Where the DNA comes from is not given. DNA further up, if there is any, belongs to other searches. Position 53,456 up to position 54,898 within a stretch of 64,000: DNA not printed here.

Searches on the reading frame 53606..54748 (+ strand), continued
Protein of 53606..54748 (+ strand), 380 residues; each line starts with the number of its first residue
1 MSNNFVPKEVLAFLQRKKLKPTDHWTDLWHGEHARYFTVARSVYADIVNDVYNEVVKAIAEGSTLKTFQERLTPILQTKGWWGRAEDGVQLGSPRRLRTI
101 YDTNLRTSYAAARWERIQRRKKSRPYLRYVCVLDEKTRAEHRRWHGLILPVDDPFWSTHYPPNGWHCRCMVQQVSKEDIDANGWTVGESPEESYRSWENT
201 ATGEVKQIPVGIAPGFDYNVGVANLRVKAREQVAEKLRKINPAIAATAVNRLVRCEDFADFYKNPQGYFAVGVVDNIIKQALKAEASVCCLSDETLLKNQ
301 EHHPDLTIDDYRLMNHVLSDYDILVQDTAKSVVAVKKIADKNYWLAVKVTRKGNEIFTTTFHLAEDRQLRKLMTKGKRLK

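Call 125: get_annotated_region(hit=H1, flank=1500)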
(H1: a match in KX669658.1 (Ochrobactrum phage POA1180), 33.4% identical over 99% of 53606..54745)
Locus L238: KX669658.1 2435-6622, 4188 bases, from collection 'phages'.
description: Ochrobactrum phage POA1180, complete genome.
organism: Ochrobactrum phage POA1180 (NCBI taxid 1897640)
taxonomy: Viruses; Duplodnaviria; Heunggongvirae; Uroviricota; Caudoviricetes; Abaiavirus; Abaiavirus POA1180
host: Ochrobactrum anthropi; source: -; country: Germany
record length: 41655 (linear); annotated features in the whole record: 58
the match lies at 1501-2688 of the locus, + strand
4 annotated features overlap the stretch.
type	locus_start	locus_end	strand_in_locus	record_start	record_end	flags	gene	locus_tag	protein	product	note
CDS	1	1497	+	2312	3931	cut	-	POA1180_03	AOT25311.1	hypothetical protein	GP03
CDS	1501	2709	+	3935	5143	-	-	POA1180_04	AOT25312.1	head morphogenesis protein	GP04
CDS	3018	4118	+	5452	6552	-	-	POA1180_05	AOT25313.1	protease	GP05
CDS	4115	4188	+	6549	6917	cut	-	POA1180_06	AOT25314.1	hypothetical protein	GP06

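Call 126: get_annotated_region(hit=H9, flank=1500)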
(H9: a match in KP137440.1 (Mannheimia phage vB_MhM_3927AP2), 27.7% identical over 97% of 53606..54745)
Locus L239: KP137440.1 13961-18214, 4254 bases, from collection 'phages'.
description: Mannheimia phage vB_MhM_3927AP2, complete genome.
organism: Mannheimia phage vB_MhM_3927AP2 (NCBI taxid 1572750)
taxonomy: Viruses; Duplodnaviria; Heunggongvirae; Uroviricota; Caudoviricetes
host: Mannheimia haemolytica 3927A; source: Alberta beef cattle feedlot; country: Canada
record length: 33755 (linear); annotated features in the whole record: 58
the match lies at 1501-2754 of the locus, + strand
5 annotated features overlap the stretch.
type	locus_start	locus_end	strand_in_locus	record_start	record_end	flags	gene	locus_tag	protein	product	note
CDS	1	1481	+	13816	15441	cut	-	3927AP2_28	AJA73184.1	portal protein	similar to YP_007884258.1 Mu-like prophage FluMu protein gp29 [Mannheimia haemolytica M42548] and YP_008223134.1 portal ...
CDS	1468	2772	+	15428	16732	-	-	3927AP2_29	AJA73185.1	head morphogenesis protein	similar to YP_008223135.1 phage head morphogenesis protein [Mannheimia haemolytica D174]; motifs: Phage_Mu_F[pfam04233]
CDS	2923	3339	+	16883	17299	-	-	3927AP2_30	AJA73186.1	G protein 2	similar to YP_007884260.1 Mu-like prophage FluMu G protein 2 [Mannheimia haemolytica M42548]; COG5005[COG5005]; ...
regulatory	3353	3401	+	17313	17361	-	-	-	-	terminator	rho-independent terminator; discovered using WebGeSTer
CDS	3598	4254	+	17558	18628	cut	-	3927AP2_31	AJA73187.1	hypothetical protein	similar to YP_007884261.1 bacteriophage Mu I protein Gp32 [Mannheimia haemolytica M42548]; motifs: ...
